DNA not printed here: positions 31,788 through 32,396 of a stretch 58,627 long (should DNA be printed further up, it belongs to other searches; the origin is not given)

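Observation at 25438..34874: Twelve copies of one beta-sandwich module of about 100 aa, distributed over four paralogous three-module proteins, with a conserved G-P-x3-G-(D/E) loop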

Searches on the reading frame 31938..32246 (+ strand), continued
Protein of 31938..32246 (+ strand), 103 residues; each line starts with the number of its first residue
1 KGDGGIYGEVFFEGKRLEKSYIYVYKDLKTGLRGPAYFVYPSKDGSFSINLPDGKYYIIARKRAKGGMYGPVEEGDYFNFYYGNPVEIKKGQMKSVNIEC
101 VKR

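Call 64: search_protein_families(library=ncbifam, proteins=[L064:3433-4311:+, L064:4289-5032:+, L064:5026-5811:+, L064:1124-3436:+, L064:2-1045:+, L064:7095-7529:+], max_evalue=0.001)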
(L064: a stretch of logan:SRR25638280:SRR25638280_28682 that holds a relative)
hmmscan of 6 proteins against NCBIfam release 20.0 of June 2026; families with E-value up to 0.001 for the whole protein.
L064:3433-4311:+ (292 aa): 5 families
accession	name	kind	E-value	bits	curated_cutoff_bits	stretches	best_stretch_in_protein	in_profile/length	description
TIGR04281.1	peripla_PGF_1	equivalog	5.7e-34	117.8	325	1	30-290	23-274/330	PGF-CTERM-anchored ABC transporter substrate-binding protein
NF002894.0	PRK03379.1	equivalog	4.4e-19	68.7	234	1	19-225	16-215/266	vitamin B12 ABC transporter substrate-binding protein BtuF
TIGR03659.1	IsdE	equivalog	1e-17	64.3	298.65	1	29-256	39-269/292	heme ABC transporter substrate-binding protein IsdE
NF038402.1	TroA_like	subfamily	2e-16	60.3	30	1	30-231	1-193/219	helical backbone metal receptor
NF010649.0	PRK14048.1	equivalog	0.00044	19.5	374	0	81-223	117-267/374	ferrichrome/ferrioxamine B periplasmic transporter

L064:4289-5032:+ (247 aa): 186 families (the best 25 are shown)
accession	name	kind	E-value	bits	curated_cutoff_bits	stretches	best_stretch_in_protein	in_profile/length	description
TIGR01188.1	drrA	subfamily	2.3e-62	211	312.45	1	19-231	2-214/302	daunorubicin resistance ABC transporter, ATP-binding protein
NF010059.0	PRK13536.1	equivalog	3.7e-60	203.5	549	1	11-224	44-257/342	nodulation factor ABC transporter ATP-binding protein NodI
NF010060.0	PRK13537.1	equivalog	3.8e-60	203.4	521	1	9-224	14-229/314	nodulation factor ABC transporter ATP-binding protein NodI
TIGR01288.1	nodI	equivalog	6.7e-56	189.5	424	1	11-223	5-217/303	nodulation factor ABC transporter ATP-binding protein NodI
TIGR03864.1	PQQ_ABC_ATP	hypoth_equivalog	3.7e-52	177.1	302.25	1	11-230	2-221/236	ABC transporter, ATP-binding subunit, PQQ-dependent alcohol dehydrogenase system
NF033858.1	ABC2_perm_RbbA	equivalog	8.3e-48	163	1050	1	8-228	264-484/909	ribosome-associated ATPase/putative transporter RbbA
TIGR03522.1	GldA_ABC_ATP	equivalog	1.4e-47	162.6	402.6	1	11-229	3-220/301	gliding motility-associated ABC transporter ATP-binding subunit GldA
TIGR04406.1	LPS_export_lptB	equivalog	2.6e-39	134.9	240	1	12-228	3-222/239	LPS export ABC transporter ATP-binding protein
TIGR03740.1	galliderm_ABC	subfamily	1.4e-37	129.5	309.75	1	13-220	3-203/223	lantibiotic protection ABC transporter ATP-binding subunit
TIGR03873.1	F420-0_ABC_ATP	hypoth_equivalog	8.8e-37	126.7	372.4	1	13-227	4-223/256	putative F420-0 ABC transporter ATP-binding protein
NF008144.0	PRK10895.1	equivalog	1.5e-36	126.1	381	1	13-228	6-224/241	LPS export ABC transporter ATP-binding protein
TIGR02673.1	FtsE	equivalog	2.5e-36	125.3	264.85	1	11-217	2-213/214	cell division ATP-binding protein FtsE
TIGR03265.1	PhnT2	equivalog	5e-36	124.7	457.7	1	10-228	4-222/353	putative 2-aminoethylphosphonate ABC transporter ATP-binding protein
TIGR00968.1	3a0106s01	subfamily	1.2e-35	123.2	342.75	1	11-229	1-219/237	sulfate ABC transporter ATP-binding protein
NF008513.0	PRK11432.1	equivalog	3.2e-35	121.6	496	1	10-227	6-223/351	ferric ABC transporter ATP-binding protein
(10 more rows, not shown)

L064:5026-5811:+ (261 aa): 4 families
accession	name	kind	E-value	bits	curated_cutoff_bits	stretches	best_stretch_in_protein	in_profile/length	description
TIGR01291.1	nodJ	subfamily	2e-53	181.6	206.65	1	18-259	10-251/253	ABC-2 type transporter, NodJ family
NF011648.0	PRK15066.1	subfamily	1.6e-26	93.4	225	1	18-258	13-252/257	ABC transporter permease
TIGR01247.1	drrB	subfamily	6.7e-17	62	223.05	1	32-249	11-230/236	daunorubicin resistance ABC transporter membrane protein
TIGR03861.1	phenyl_ABC_PedC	subfamily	6.1e-08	32.6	241.35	1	52-247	46-243/253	alcohol ABC transporter, permease protein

L064:1124-3436:+ (770 aa): 2 families
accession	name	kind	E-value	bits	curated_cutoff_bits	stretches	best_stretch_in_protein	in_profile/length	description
TIGR03804.1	para_beta_helix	repeat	1.9e-13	49.8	19.45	1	277-308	11-42/44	parallel beta-helix repeat protein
TIGR04247.1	NosD_copper_fam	subfamily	9.5e-07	27.7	300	0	171-269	189-290/377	nitrous oxide reductase family maturation protein NosD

L064:2-1045:+ (347 aa): 0 families

L064:7095-7529:+ (144 aa): 0 families
